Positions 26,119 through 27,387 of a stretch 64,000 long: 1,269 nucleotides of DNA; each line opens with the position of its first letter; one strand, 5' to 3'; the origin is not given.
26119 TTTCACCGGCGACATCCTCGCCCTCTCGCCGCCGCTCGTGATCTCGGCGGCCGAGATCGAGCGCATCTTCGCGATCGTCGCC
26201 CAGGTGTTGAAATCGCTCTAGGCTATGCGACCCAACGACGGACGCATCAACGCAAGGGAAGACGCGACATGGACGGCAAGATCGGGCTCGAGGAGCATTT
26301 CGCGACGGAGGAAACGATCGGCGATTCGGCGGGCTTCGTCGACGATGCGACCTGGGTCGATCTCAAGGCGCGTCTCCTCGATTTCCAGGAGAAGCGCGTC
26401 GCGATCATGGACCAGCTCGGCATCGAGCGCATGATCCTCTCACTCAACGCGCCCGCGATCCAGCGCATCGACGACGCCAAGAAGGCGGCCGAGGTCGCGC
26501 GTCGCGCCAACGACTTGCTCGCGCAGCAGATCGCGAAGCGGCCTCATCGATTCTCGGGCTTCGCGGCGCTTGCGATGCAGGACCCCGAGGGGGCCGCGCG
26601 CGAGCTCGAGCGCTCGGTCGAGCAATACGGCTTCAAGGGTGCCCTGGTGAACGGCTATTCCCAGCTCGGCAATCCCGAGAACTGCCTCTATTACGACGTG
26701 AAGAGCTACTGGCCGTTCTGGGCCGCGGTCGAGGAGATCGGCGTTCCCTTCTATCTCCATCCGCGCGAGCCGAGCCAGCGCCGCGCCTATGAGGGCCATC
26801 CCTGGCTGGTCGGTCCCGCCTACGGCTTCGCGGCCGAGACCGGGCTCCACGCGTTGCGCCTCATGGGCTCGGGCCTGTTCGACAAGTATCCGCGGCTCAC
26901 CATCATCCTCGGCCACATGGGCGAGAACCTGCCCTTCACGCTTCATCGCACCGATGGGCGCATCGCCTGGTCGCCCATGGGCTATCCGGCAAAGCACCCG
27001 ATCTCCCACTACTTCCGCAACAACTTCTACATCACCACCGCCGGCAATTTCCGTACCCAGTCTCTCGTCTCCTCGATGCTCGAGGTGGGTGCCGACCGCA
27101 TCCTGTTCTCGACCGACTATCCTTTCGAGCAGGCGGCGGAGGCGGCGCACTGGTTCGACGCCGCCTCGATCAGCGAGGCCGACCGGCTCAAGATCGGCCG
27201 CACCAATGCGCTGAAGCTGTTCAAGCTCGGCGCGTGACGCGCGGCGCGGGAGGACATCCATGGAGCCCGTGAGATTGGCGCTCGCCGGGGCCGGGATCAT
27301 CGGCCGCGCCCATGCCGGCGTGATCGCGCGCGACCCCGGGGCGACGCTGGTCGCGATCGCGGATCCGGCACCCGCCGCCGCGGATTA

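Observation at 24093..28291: Tightly coupled four-gene operon with an unusual enzyme combination: PcaD-like hydrolase, omega-transaminase, ACMSD-type decarboxylase, Gfo/Idh/MocA oxidoreductase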

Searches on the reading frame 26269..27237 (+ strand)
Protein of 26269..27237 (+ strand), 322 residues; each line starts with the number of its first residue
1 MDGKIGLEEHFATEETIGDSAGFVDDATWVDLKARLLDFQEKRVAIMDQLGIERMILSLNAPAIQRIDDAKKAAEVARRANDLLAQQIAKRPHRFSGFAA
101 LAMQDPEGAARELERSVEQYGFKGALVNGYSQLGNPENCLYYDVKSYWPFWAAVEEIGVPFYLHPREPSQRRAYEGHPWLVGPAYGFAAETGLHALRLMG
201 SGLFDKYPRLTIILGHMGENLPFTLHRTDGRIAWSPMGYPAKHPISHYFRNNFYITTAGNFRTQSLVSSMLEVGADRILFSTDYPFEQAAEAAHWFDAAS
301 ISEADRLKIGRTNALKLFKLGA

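Call 10: search_protein_families(library=pfam, proteins=[window:26269-27237:+])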
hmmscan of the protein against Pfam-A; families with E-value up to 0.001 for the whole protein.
window:26269-27237:+ (322 aa): 1 family
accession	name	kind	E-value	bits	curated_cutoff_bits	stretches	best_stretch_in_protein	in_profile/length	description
PF04909.20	Amidohydro_2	-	5.7e-44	151.4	26.4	1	31-320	12-289/289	Amidohydrolase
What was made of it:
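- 26269..27237 (+): Gamma-resorcylate (2,6-dihydroxybenzoate)-type metal-dependent non-oxidative decarboxylase, 322 aa. PF04909 (call 10).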

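Call 11: search_protein_families(library=ncbifam, proteins=[window:26269-27237:+])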
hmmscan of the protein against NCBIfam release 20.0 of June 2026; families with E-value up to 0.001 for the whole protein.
window:26269-27237:+ (322 aa): 0 families

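Call 12: search_solved_structures(query=window:26269-27237:+, max_evalue=1e-10)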
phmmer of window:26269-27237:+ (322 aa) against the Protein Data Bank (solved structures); distinct sequences matched with E-value up to 1e-10: 30.
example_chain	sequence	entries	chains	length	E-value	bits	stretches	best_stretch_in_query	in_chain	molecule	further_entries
3s4t_A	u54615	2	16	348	4.5e-135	453.7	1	1-321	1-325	Amidohydrolase 2 | Gamma-resorcylate decarboxylase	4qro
2dvt_A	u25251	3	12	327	7.3e-131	439.8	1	1-321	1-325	Thermophilic reversible gamma-resorcylate decarboxylase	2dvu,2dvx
6m53_A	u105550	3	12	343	7.4e-76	259.1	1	3-320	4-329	2,3-dihydroxybenzoate decarboxylase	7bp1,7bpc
7wmb_A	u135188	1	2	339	2.3e-74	254.2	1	2-321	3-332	Amidohydrolase 2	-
7wkm_A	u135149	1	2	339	3.2e-74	253.7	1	2-321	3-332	Amidohydrolase 2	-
7a19_A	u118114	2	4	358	3.9e-74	253.5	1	2-321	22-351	Amidohydrolase 2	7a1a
7wjr_A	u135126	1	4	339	8.3e-74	252.4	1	2-321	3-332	2,3-dihydroxybenzoate decarboxylase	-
7wkl_A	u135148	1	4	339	8.3e-74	252.4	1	2-321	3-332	Amidohydrolase 2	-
6jqw_A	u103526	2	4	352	3.6e-58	201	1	42-321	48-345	Salicylate decarboxylase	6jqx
8h41_A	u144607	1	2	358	3.8e-58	200.9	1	42-321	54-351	Salicylate decarboxylase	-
4inf_A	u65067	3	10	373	2.6e-54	188.3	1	32-320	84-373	METAL-DEPENDENT HYDROLASE | 5-Carboxyvanillate Decarboxylase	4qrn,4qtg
4icm_A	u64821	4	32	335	6.8e-54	186.9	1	32-320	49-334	5-carboxyvanillate decarboxylase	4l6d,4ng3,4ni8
4qs5_A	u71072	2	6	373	1.3e-53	186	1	32-320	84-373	Ligw2 Decarboxylase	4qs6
3nur_A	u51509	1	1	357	3.8e-49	171.3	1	37-320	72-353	Amidohydrolase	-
4ign_A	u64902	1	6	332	1e-22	84.5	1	41-289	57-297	2-amino-3-carboxymuconate-6-semialdehyde decarboxylase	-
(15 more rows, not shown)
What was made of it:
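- On Gamma-resorcylate decarboxylase (ACMSD-related Amidohydro_2 decarboxylases): 454 and 440 bits to the gamma-RSDs, against 259 (2,3-DHBD), 201 (salicylate decarboxylase), 188 (LigW) and 85 or less (ACMSD) (call 12).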

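Call 16: find_encoding_contigs(protein=window:26269-27237:+, flank=10000, max_places=6)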
Protein window:26269-27237:+ (322 aa): no gene with exactly this product is on record in the collection.

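Call 17: find_homologous_proteins(query=window:26269-27237:+, max_evalue=1e-40)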
Query window:26269-27237:+ (322 aa): 7843 proteins with E <= 1e-40 among 8000 candidates; the best 120 are listed.
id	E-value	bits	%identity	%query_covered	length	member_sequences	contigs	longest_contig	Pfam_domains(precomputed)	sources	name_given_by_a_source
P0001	9.3e-217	737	100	100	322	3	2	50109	PF04909.21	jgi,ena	-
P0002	2.3e-197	673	90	100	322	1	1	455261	PF04909.21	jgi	jgi:2,3-dihydroxybenzoate decarboxylase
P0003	4.3e-181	620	81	100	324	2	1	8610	PF04909.21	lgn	-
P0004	3.2e-178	610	81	100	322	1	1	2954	PF04909.21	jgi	jgi:2,3-dihydroxybenzoate decarboxylase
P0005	3.6e-178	610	80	100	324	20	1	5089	PF04909.21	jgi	-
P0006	3.8e-176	604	81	100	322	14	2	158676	PF04909.21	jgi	jgi:predicted TIM-barrel fold metal-dependent hydrolase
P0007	4.6e-172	590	78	99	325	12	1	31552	PF04909.21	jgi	jgi:gamma-resorcylate decarboxylase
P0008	8.7e-172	589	78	100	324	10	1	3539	PF04909.21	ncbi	-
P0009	1.1e-170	586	78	100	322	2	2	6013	PF04909.21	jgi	jgi:2,3-dihydroxybenzoate decarboxylase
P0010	1.5e-169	582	78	99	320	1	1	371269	PF04909.21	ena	-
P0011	2.7e-169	581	78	100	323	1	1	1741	PF04909.21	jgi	jgi:2,3-dihydroxybenzoate decarboxylase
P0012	7.2e-169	580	78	99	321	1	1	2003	PF04909.21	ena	-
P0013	1.3e-168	579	78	99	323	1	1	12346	PF04909.21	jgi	jgi:2,3-dihydroxybenzoate decarboxylase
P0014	1.3e-168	579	78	99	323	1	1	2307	PF04909.21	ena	-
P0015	3.7e-168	577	76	99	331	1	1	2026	PF04909.21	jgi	jgi:2,3-dihydroxybenzoate decarboxylase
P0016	2.3e-167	575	75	99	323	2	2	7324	PF04909.21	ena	-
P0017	3.7e-167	574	77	100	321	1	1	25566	PF04909.21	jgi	jgi:2,3-dihydroxybenzoate decarboxylase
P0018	1.6e-165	569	75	99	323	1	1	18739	PF04909.21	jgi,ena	-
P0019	4.0e-165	567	76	99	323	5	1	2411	PF04909.21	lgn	-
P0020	9.9e-165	566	75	99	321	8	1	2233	PF04909.21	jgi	jgi:predicted TIM-barrel fold metal-dependent hydrolase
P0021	1.6e-164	565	75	100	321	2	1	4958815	PF04909.21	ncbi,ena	-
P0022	5.2e-164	564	75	100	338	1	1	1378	PF04909.21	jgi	jgi:gamma-resorcylate decarboxylase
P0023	1.1e-163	563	75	99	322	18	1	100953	PF04909.21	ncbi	-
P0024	5.8e-163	560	74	99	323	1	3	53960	PF04909.21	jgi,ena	-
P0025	2.0e-162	558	75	99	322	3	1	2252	PF04909.21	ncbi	-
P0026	2.5e-162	558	74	99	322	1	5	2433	PF04909.21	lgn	-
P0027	3.5e-162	558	75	99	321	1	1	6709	PF04909.21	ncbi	-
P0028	6.2e-162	557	73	99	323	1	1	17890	PF04909.21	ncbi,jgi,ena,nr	ncbi:MAG TPA: amidohydrolase family protein [Steroidobacteraceae bacterium]|nr:amidohydrolase family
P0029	2.3e-161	555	74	99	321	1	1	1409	PF04909.21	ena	-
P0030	2.4e-161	555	74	99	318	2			PF04909.21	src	-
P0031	3.2e-161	554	76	99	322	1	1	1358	PF04909.21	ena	-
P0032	3.6e-161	554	75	99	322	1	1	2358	PF04909.21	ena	-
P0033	5.9e-161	554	74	100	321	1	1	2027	PF04909.21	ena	-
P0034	6.2e-161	554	74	99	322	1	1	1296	PF04909.21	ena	-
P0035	6.9e-161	553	73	99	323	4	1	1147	PF04909.21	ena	-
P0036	1.5e-160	552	74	99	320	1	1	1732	PF04909.21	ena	-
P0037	2.3e-160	552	73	99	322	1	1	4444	PF04909.21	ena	-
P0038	1.2e-159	549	73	99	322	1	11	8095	PF04909.21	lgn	-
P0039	1.2e-159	549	75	100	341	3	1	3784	PF04909.21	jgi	jgi:gamma-resorcylate decarboxylase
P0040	2.7e-159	548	72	100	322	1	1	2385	PF04909.21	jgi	jgi:2,3-dihydroxybenzoate decarboxylase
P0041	7.1e-159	547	72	100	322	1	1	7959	PF04909.21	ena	-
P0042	9.1e-159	546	73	100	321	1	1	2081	PF04909.21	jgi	jgi:2,3-dihydroxybenzoate decarboxylase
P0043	9.5e-159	546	72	100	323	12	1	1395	PF04909.21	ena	-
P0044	1.5e-158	546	72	99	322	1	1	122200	PF04909.21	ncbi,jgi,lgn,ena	jgi:2,3-dihydroxybenzoate decarboxylase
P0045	1.8e-158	545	74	99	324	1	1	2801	PF04909.21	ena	-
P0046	1.8e-158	545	73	100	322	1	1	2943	PF04909.21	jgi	jgi:gamma-resorcylate decarboxylase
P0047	2.3e-158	545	73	100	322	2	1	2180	PF04909.21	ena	-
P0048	6.3e-158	544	72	100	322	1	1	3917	PF04909.21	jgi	jgi:gamma-resorcylate decarboxylase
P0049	1.2e-157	543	74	99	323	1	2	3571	PF04909.21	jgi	jgi:predicted TIM-barrel fold metal-dependent hydrolase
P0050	1.2e-157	543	72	100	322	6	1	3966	PF04909.21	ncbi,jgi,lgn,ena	jgi:2,3-dihydroxybenzoate decarboxylase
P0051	1.3e-157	543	73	100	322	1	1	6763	PF04909.21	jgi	jgi:predicted TIM-barrel fold metal-dependent hydrolase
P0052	1.7e-157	542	73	100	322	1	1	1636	PF04909.21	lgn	-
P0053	2.2e-157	542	72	100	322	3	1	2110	PF04909.21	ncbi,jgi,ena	jgi:2,3-dihydroxybenzoate decarboxylase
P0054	2.5e-157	542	74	100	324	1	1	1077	PF04909.21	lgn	-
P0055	1.4e-156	539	73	99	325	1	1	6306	PF04909.21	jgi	jgi:gamma-resorcylate decarboxylase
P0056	1.8e-156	539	73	99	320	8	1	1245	PF04909.21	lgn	-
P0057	2.9e-156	538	71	99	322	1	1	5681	PF04909.21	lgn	-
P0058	3.0e-156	538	73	100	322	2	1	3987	PF04909.21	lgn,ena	-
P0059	4.5e-156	538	72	99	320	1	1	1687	PF04909.21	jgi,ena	-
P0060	6.2e-156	537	72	100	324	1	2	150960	PF04909.21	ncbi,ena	ncbi:MAG: amidohydrolase family protein [Stellaceae bacterium]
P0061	9.4e-156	537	72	99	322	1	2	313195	PF04909.21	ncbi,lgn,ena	ncbi:MAG TPA: amidohydrolase family protein [Alphaproteobacteria bacterium]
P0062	1.8e-155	536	72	100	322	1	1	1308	PF04909.21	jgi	jgi:2,3-dihydroxybenzoate decarboxylase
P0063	1.8e-155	536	72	99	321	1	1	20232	PF04909.21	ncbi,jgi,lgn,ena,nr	ncbi:MAG: amidohydrolase family protein [Betaproteobacteria bacterium]|nr:amidohydrolase family prot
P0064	3.0e-155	535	72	99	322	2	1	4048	PF04909.21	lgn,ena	-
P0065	3.2e-155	535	72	100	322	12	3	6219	PF04909.21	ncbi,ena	-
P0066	3.4e-155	535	72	99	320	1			PF04909.21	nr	nr:2-amino-3-carboxymuconate-6-semialdehyde decarboxylase [uncultured bacterium]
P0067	4.4e-155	534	71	99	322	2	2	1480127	PF04909.21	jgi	jgi:gamma-resorcylate decarboxylase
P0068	6.2e-155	534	70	100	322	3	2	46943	PF04909.21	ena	-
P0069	9.6e-155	533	71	99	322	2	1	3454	PF04909.21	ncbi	-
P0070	1.0e-154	533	72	99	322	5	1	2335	PF04909.21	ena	-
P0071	2.4e-154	532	72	100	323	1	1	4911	PF04909.21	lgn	-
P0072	3.6e-154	531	72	99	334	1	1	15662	PF04909.21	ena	-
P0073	1.0e-153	530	71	99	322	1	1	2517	PF04909.21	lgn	-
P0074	1.1e-153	530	72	99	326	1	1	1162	PF04909.21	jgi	jgi:2,3-dihydroxybenzoate decarboxylase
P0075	1.5e-153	529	73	99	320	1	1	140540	PF04909.21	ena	-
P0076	1.6e-153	529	73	100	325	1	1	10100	PF04909.21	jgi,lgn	-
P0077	2.9e-153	528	71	100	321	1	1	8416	PF04909.21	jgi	jgi:2,3-dihydroxybenzoate decarboxylase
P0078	4.0e-153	528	70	100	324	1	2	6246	PF04909.21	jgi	jgi:gamma-resorcylate decarboxylase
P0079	4.1e-153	528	71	100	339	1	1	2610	PF04909.21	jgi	-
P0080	5.2e-153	527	72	99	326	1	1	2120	PF04909.21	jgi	jgi:2,3-dihydroxybenzoate decarboxylase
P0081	5.2e-153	527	71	100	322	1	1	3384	PF04909.21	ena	-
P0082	5.7e-153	527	73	99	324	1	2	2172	PF04909.21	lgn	-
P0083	6.5e-153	527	71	99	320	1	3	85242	PF04909.21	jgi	jgi:2,3-dihydroxybenzoate decarboxylase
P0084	7.4e-153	527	71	99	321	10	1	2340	PF04909.21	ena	-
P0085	9.1e-153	527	73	99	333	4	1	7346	PF04909.21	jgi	jgi:predicted TIM-barrel fold metal-dependent hydrolase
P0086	1.1e-152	526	73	99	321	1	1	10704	PF04909.21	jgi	jgi:gamma-resorcylate decarboxylase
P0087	1.1e-152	526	72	99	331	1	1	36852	PF04909.21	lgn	-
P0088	1.2e-152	526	71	99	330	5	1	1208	PF04909.21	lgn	-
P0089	1.3e-152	526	71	99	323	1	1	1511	PF04909.21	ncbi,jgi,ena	jgi:2,3-dihydroxybenzoate decarboxylase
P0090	1.8e-152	526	72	99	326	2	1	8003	PF04909.21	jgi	jgi:2,3-dihydroxybenzoate decarboxylase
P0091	1.9e-152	526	72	99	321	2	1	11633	PF04909.21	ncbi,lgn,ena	ncbi:MAG TPA: amidohydrolase family protein [Candidatus Aquilonibacter sp.]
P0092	2.0e-152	526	70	100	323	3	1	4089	PF04909.21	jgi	jgi:predicted TIM-barrel fold metal-dependent hydrolase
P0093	2.4e-152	525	73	99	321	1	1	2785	PF04909.21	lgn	-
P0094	3.9e-152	525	72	100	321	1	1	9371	PF04909.21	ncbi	-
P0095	4.7e-152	524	71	99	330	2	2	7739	PF04909.21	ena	-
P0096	4.9e-152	524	70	100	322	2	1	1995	PF04909.21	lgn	-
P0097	5.3e-152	524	71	99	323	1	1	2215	PF04909.21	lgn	-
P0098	6.0e-152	524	70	99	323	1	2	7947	PF04909.21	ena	-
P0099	6.2e-152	524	70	99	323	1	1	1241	PF04909.21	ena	-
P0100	1.3e-151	523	72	99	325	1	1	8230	PF04909.21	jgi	jgi:gamma-resorcylate decarboxylase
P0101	1.7e-151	523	71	100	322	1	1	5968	PF04909.21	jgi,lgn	-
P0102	4.0e-151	521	69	100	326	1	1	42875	PF04909.21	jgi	jgi:predicted TIM-barrel fold metal-dependent hydrolase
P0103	4.5e-151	521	71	100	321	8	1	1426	PF04909.21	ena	-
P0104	5.1e-151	521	71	99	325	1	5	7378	PF04909.21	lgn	-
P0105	5.7e-151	521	69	99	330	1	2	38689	PF04909.21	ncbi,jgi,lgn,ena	-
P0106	6.2e-151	521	70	99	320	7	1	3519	PF04909.21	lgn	-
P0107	9.3e-151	520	72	99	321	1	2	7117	PF04909.21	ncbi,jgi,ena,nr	ncbi:MAG TPA: amidohydrolase family protein [Candidatus Acidoferrales bacterium]|nr:amidohydrolase f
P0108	9.6e-151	520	69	100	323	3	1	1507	PF04909.21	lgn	-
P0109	1.1e-150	520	70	99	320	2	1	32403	PF04909.21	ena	-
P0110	1.3e-150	520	72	99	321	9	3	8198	PF04909.21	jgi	jgi:gamma-resorcylate decarboxylase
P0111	1.4e-150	520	70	100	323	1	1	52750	PF04909.21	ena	-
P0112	1.5e-150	519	70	100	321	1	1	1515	PF04909.21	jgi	jgi:2,3-dihydroxybenzoate decarboxylase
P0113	1.7e-150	519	71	99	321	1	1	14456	PF04909.21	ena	-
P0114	2.7e-150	519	70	100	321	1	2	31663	PF04909.21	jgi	jgi:2,3-dihydroxybenzoate decarboxylase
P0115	2.8e-150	519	70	99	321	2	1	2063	PF04909.21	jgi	jgi:predicted TIM-barrel fold metal-dependent hydrolase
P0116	4.7e-150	518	69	99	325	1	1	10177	PF04909.21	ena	-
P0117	5.2e-150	518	69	100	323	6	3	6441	PF04909.21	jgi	jgi:gamma-resorcylate decarboxylase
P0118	5.2e-150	518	72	99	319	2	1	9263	PF04909.21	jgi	-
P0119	6.2e-150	517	71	100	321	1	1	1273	PF04909.21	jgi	jgi:2,3-dihydroxybenzoate decarboxylase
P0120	1.1e-149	517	81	84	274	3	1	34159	PF04909.21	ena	-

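Call 18: find_encoding_contigs(protein=P0001, flank=10000, max_places=3)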
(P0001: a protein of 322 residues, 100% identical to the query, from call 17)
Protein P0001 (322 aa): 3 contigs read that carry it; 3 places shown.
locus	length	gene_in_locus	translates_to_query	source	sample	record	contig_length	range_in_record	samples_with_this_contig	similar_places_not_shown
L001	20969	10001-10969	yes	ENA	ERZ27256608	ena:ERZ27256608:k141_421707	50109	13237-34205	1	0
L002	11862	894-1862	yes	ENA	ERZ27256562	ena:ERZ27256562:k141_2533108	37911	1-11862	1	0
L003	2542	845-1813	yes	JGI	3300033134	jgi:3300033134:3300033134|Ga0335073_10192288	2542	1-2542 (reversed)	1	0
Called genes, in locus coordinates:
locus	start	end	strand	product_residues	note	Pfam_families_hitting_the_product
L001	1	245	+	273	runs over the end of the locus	PF00950:ABC-3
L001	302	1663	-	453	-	PF00083:Sugar_tr, PF06779:MFS_4, PF07690:MFS_1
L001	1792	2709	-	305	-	PF01557:FAA_hydrolase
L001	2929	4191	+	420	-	PF02812:ELFV_dehydrog_N, PF00208:ELFV_dehydrog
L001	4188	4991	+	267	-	-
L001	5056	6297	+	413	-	PF02771:Acyl-CoA_dh_N, PF02770:Acyl-CoA_dh_M, PF00441:Acyl-CoA_dh_1, PF08028:Acyl-CoA_dh_2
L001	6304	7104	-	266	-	PF00106:adh_short, PF13561:adh_short_C2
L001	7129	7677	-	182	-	PF02627:CMD (weak)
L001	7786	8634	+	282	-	PF00561:Abhydrolase_1, PF12697:Abhydrolase_6, PF12146:Hydrolase_4, PF00561:Abhydrolase_1 (weak)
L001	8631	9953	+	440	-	PF00202:Aminotran_3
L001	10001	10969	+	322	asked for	PF04909:Amidohydro_2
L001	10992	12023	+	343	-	PF01408:GFO_IDH_MocA, PF22725:GFO_IDH_MocA_C3, PF02894:GFO_IDH_MocA_C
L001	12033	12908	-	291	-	PF08450:SGL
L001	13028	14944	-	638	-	PF01261:AP_endonuc_2, PF14696:Glyoxalase_5, PF00903:Glyoxalase (weak)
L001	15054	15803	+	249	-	PF00392:GntR, PF07729:FCD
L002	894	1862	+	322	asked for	PF04909:Amidohydro_2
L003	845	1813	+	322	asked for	PF04909:Amidohydro_2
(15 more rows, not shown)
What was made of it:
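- Closest known: Beta-alanine catabolism. Different: The gene is instead wedged between a hydrolase and a decarboxylase (call 18).
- Tried and rejected: The exact-sequence look-up of the window decarboxylase found nothing (call 16), although a 100% identical cluster representative exists (P0001, calls 17, 18).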

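Call 19: find_encoding_contigs(protein=P0002, flank=10000, max_places=3)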
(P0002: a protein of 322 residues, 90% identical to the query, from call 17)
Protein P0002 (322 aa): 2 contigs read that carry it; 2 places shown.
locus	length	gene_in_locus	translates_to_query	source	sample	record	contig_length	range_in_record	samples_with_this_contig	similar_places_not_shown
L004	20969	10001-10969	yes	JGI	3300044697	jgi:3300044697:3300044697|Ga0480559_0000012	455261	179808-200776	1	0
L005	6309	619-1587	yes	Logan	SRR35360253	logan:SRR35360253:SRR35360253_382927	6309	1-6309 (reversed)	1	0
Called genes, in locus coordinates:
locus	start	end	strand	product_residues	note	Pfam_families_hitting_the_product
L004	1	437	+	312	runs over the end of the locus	PF03824:NicO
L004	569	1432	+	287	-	PF01297:ZnuA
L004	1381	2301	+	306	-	PF00005:ABC_tran, PF13304:AAA_21 (faint)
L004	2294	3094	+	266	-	PF00950:ABC-3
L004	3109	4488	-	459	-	PF00083:Sugar_tr, PF06779:MFS_4, PF07690:MFS_1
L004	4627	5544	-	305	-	PF01557:FAA_hydrolase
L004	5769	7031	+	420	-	PF02812:ELFV_dehydrog_N, PF00208:ELFV_dehydrog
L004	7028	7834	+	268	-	-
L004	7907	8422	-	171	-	PF02627:CMD (faint)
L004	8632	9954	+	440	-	PF00202:Aminotran_3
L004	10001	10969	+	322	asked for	PF04909:Amidohydro_2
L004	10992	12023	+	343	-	PF01408:GFO_IDH_MocA, PF22725:GFO_IDH_MocA_C3, PF02894:GFO_IDH_MocA_C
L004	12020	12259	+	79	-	-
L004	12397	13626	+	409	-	PF13433:Peripla_BP_5 (weak), PF13458:Peripla_BP_6, PF01094:ANF_receptor, PF13433:Peripla_BP_5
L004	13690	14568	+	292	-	PF02653:BPD_transp_2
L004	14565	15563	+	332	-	PF02653:BPD_transp_2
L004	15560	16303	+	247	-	PF00005:ABC_tran, PF13304:AAA_21 (faint), PF12399:BCA_ABC_TP_C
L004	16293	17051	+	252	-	PF00005:ABC_tran, PF13304:AAA_21 (faint)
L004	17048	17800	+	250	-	PF00106:adh_short, PF08659:KR, PF13561:adh_short_C2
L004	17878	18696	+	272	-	PF08501:Shikimate_dh_N, PF01488:Shikimate_DH, PF18317:SDH_C (weak)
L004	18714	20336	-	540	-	PF07690:MFS_1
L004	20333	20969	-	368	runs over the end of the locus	PF25917:BSH_RND, PF25954:Beta-barrel_RND_2 (weak)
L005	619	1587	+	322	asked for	PF04909:Amidohydro_2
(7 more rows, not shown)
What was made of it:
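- The AT-RSD-GFO trio also occurs in L004 (call 19).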

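Call 22: find_related_loci(query=A1, collection=genome_contigs, flank=10000)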
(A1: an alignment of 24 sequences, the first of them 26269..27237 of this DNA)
Query A1 (322 aa) in genome_contigs; peptide patterns used: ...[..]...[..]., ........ (x = any residue, [..] = any of these).
398 stretches matched a pattern; 368 encode a relative of the query (tblastn E <= 1e-3); the best 80 are kept; 80 distinct loci.
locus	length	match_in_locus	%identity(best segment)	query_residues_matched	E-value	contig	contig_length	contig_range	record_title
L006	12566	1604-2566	80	1-321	0e+0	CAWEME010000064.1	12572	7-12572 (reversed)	MAG: uncultured Alphaproteobacteria bacterium isolate MFD03044.bin.1.109 genome assembly, contig: contig_71324, whole ge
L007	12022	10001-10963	81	1-321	0e+0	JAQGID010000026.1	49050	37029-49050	MAG: Rhodospirillales bacterium isolate RYN_450 scaffold_115843, whole genome shotgun sequence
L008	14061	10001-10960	78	1-320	3e-177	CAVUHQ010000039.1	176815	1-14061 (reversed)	MAG: uncultured beta proteobacterium isolate MFD02242.bin.2.259 genome assembly, contig: contig_8803, whole genome shotg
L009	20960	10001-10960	75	1-320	5e-167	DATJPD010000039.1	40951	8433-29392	MAG TPA_asm: Alphaproteobacteria bacterium isolate SMAG_U14904 k141_697988, whole genome shotgun sequence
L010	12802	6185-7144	74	1-320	2e-166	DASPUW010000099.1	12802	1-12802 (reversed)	MAG TPA_asm: Burkholderiales bacterium isolate SMAG_U12313 k141_1523561, whole genome shotgun sequence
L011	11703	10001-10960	73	1-320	7e-166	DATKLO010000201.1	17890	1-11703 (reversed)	MAG TPA_asm: Steroidobacteraceae bacterium isolate SMAG_U14687 k141_199559, whole genome shotgun sequence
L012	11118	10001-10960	72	1-320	4e-161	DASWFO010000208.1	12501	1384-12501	MAG TPA_asm: Alphaproteobacteria bacterium isolate SMAG_U2791 k141_1843391, whole genome shotgun sequence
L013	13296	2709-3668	72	1-320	6e-160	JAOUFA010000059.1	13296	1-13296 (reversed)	MAG: Betaproteobacteria bacterium isolate 4_1_July_SF_Bin28 4_1_July_SF_Bin28_scaffold_2137_c1, whole genome shotgun seq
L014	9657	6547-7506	72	1-320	3e-158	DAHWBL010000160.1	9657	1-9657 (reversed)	MAG TPA_asm: Acetobacteraceae bacterium isolate clean852 k141_466942, whole genome shotgun sequence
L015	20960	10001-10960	69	1-320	8e-155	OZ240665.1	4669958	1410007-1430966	MAG: Acetobacteraceae bacterium isolate d3c8131d-1dcd-4663-b4fa-eff15097b5cf genome assembly, chromosome: 1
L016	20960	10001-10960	70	1-320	4e-153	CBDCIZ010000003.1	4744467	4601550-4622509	MAG: Aurantimonas sp. isolate f1a5509b-ab9e-4721-b3eb-fae0d5e8db28 genome assembly, contig: contig_3, whole genome shotg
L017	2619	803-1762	70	1-320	6e-162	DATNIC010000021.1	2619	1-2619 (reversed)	MAG TPA_asm: Candidatus Binatia bacterium isolate SMAG_U11363 k141_1038396, whole genome shotgun sequence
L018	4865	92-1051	69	1-320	2e-153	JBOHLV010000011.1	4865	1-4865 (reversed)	MAG: Stellaceae bacterium isolate TC-S_metabat2.bin.540 k127_2435955, whole genome shotgun sequence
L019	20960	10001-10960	70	1-320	1e-149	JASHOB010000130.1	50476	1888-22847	MAG: Alphaproteobacteria bacterium isolate JOPF012 JOPF_A071_contig_50134, whole genome shotgun sequence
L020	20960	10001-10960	69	1-320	2e-146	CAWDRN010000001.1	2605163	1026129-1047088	MAG: uncultured Alphaproteobacteria bacterium isolate MFD04463.bin.2.82 genome assembly, contig: contig_12415, whole gen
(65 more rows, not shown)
